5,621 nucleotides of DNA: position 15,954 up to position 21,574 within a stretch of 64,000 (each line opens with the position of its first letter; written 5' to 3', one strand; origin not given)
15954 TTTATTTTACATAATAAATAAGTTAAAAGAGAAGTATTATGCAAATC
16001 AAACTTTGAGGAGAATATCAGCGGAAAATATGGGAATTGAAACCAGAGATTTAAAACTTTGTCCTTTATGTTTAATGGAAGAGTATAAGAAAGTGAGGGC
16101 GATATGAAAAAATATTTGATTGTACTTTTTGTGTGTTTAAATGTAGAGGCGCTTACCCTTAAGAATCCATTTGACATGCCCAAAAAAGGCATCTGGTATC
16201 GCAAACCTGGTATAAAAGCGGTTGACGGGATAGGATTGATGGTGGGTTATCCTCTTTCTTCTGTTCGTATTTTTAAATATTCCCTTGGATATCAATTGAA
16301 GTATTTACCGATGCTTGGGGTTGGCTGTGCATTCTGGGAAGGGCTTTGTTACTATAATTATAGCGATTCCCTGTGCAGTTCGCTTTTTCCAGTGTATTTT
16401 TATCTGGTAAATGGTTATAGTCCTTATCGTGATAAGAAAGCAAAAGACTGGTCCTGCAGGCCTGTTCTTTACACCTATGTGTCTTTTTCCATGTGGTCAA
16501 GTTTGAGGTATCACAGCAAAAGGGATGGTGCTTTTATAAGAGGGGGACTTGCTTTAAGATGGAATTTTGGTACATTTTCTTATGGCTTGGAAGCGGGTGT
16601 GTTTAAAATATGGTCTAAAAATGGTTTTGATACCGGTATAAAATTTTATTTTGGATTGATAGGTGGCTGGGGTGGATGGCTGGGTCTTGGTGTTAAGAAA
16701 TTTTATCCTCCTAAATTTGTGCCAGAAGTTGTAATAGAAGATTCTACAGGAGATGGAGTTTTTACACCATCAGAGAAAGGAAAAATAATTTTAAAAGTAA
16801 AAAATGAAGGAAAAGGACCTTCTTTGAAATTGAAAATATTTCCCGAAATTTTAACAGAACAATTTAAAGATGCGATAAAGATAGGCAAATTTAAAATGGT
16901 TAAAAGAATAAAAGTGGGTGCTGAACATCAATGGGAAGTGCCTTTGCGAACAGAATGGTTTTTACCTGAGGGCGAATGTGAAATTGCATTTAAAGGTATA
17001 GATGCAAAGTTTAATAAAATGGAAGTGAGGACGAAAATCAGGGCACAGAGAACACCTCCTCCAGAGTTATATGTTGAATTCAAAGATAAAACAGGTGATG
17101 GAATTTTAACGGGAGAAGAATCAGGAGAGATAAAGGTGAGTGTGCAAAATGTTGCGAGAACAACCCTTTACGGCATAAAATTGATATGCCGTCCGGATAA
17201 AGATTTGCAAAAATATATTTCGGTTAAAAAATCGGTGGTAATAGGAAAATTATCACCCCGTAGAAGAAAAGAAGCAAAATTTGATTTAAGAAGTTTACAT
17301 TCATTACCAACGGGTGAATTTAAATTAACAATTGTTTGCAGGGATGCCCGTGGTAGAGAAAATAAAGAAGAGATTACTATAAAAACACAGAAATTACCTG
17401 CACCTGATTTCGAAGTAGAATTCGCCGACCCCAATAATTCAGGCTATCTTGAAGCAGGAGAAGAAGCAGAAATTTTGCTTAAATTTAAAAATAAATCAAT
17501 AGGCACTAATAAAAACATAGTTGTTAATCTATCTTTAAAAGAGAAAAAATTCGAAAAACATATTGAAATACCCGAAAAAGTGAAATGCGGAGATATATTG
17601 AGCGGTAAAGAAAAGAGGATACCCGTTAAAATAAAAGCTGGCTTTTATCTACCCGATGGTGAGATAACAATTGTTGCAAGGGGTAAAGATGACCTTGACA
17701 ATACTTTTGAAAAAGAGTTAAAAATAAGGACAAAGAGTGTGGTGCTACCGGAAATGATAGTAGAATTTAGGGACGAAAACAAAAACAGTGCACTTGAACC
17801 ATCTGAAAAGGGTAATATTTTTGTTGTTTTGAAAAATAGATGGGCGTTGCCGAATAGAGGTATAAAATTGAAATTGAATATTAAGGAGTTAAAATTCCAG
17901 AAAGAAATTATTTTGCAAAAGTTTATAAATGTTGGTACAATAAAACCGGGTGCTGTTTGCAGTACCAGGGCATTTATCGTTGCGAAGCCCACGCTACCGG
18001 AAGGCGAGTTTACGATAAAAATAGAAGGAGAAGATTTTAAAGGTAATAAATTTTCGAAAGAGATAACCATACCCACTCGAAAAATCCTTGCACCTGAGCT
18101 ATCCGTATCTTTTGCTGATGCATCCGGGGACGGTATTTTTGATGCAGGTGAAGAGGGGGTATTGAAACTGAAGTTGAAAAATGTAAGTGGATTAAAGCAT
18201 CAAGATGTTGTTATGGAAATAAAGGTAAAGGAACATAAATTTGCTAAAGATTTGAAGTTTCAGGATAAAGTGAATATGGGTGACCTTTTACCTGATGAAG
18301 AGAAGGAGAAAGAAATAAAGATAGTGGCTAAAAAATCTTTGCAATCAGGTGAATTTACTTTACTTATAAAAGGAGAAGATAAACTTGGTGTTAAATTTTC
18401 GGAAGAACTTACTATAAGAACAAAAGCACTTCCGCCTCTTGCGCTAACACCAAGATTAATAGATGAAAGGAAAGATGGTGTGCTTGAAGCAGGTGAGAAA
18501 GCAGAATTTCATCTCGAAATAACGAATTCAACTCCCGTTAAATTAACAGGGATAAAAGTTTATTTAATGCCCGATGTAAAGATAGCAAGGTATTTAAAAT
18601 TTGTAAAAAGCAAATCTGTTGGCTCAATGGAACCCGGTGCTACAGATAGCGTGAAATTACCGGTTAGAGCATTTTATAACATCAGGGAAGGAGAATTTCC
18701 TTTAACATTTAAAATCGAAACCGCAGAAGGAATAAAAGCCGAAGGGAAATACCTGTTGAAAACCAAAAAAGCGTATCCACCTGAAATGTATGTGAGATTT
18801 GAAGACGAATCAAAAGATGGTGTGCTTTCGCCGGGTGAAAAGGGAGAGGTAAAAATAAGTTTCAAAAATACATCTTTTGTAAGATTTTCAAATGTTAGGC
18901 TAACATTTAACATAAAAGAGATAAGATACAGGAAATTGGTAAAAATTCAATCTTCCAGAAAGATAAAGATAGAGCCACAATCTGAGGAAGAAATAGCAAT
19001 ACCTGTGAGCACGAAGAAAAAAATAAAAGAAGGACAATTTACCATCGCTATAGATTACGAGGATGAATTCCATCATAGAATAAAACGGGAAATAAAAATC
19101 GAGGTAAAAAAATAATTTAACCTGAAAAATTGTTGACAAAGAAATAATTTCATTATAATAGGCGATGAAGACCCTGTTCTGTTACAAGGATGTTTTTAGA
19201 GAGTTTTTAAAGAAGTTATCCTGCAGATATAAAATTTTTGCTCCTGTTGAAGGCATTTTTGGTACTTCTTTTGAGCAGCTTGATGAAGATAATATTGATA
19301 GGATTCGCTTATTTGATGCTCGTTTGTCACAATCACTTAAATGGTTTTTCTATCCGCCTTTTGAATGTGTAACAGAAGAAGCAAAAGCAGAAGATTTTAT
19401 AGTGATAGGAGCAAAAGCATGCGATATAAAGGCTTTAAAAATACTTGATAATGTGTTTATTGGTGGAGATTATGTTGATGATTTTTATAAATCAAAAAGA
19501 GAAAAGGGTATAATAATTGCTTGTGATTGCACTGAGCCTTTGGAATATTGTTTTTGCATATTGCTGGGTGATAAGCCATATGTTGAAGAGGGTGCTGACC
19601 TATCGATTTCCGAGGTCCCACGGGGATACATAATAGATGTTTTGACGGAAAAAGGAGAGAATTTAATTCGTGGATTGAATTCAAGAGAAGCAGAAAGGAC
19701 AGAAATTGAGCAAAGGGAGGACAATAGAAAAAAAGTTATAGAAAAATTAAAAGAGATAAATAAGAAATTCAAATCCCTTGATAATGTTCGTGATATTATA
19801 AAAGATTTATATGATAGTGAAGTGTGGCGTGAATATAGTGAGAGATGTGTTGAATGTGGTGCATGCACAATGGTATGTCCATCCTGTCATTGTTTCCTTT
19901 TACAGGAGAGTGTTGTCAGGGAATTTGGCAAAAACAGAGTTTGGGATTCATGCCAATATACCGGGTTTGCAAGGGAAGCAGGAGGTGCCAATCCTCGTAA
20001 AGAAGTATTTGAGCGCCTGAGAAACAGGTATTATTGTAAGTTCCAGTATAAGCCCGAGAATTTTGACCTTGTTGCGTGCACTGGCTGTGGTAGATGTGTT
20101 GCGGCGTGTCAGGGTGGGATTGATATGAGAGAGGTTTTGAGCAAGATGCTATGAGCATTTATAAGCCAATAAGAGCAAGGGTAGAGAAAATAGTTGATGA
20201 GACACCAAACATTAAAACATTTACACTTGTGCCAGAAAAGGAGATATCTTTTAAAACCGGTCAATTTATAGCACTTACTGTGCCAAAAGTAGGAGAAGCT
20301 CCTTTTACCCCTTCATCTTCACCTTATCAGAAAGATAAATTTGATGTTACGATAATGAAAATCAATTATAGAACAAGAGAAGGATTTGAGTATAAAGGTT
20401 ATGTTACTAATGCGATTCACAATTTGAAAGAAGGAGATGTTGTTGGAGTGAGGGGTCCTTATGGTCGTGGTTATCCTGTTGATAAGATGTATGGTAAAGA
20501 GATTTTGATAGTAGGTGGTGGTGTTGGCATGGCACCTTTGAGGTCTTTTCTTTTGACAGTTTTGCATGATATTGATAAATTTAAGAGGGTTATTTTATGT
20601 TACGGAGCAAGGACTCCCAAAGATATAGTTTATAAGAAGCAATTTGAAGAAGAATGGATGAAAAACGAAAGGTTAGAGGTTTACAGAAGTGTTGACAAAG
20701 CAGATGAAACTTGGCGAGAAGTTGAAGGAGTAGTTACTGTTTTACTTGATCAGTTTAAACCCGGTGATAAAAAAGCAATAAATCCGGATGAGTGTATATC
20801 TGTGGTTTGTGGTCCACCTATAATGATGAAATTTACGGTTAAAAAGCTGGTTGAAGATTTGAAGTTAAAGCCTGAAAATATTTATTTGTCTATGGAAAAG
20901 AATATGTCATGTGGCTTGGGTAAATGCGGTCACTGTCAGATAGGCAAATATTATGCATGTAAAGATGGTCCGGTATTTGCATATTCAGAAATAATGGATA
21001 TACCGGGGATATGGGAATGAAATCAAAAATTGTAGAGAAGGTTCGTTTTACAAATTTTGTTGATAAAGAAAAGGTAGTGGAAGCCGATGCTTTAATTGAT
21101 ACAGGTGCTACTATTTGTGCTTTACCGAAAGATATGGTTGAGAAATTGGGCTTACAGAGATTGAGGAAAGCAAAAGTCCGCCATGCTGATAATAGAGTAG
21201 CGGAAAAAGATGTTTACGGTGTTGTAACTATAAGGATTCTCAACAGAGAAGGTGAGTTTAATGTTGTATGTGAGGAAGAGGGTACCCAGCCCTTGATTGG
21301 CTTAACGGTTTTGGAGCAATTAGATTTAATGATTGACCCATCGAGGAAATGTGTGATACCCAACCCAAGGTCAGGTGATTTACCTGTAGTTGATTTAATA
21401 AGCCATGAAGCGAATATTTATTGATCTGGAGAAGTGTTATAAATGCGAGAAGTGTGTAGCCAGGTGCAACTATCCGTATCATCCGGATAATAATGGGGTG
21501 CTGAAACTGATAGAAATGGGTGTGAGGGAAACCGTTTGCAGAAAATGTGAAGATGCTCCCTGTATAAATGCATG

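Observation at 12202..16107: Degenerate formate-hydrogenlyase-like soluble module with a ligand-less [NiFe] large-subunit homolog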

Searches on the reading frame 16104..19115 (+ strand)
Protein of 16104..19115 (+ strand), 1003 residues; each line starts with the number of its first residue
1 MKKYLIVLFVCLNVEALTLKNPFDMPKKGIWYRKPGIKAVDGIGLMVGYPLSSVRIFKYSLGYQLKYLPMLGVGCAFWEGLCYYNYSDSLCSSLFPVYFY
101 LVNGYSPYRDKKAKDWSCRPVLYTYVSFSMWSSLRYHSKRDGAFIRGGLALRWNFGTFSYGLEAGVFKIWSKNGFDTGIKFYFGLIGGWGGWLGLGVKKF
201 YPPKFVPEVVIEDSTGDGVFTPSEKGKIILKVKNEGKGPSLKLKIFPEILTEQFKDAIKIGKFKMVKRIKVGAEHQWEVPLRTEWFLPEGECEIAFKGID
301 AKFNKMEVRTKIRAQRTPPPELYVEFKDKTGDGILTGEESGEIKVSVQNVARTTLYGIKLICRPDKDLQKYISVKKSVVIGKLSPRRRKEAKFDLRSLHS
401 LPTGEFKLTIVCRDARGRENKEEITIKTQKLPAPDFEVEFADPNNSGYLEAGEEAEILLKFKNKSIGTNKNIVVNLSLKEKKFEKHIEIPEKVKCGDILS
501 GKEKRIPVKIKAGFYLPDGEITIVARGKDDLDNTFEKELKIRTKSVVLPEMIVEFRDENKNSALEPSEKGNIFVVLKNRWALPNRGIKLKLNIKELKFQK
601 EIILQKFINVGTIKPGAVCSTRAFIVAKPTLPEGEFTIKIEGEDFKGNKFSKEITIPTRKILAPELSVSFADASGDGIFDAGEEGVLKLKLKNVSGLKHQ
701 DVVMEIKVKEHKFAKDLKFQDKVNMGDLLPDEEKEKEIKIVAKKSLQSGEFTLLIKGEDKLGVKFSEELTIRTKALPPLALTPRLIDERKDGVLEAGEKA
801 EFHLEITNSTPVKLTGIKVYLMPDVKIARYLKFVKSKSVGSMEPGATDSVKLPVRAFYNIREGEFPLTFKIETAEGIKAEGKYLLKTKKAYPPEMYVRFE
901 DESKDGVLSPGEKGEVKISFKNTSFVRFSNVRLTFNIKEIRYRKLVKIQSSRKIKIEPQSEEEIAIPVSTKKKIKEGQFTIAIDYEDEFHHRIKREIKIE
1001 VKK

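Call 4: search_protein_families(library=pfam, proteins=[window:16104-19115:+], max_evalue=0.01)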
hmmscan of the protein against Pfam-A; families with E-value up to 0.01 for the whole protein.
window:16104-19115:+ (1003 aa): 5 families
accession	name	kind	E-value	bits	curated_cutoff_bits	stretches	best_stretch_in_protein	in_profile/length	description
PF00927.28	Transglut_C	-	1.2e-06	29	26.6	0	911-971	14-77/106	Transglutaminase family, C-terminal ig like domain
PF15418.12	DUF4625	-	1.8e-05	25.5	27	0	399-427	101-129/131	Domain of unknown function (DUF4625)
PF11797.14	WxLIP_HBD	-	7.2e-05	23.2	28.9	0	915-1000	44-129/138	WxL Interacting Protein, host binding domain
PF25560.1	DUF7932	-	0.00026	21.8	27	0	211-273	9-73/130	Domain of unknown function (DUF7932)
PF07495.19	Y_Y_Y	-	0.0019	18.5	26.6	0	631-653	35-57/65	Y_Y_Y domain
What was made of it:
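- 16104..19115 (+): 1003-aa predicted secreted Ig-like-repeat protein. It separates the module from the downstream operon, and its start overlaps the NuoI-like stop codon (ATGA). This is context, and it is probably not part of the module's function. Only weak Ig-like Pfam hits (call 4).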

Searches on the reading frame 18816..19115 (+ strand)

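Call 70: search_protein_families(library=ncbifam, proteins=[window:18816-19115:+], max_evalue=0.01)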
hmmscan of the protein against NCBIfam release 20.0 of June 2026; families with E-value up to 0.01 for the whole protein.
window:18816-19115:+ (99 aa): 1 family
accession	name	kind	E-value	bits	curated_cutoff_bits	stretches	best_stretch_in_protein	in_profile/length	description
NF038112.1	myxo_dep_M36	subfamily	0.0058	13.8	1500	1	1-90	878-968/1604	myxosortase-dependent M36 family metallopeptidase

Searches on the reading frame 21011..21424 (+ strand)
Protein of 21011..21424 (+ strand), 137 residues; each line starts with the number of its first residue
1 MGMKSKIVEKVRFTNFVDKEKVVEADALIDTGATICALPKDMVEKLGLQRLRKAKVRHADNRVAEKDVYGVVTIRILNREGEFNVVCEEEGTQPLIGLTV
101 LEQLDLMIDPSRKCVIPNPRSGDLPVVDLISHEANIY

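Call 66: search_protein_families(library=pfam, proteins=[window:21011-21424:+], max_evalue=0.001)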
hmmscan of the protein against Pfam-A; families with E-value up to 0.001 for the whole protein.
window:21011-21424:+ (137 aa): 2 families
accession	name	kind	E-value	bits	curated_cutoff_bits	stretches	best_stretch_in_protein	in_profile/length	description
PF13975.11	gag-asp_proteas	-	1.2e-09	39.1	28.2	1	25-103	10-92/92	gag-polyprotein putative aspartyl protease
PF13650.11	Asp_protease_2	-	1.5e-07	32.4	24.3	1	24-97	9-87/90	Aspartyl protease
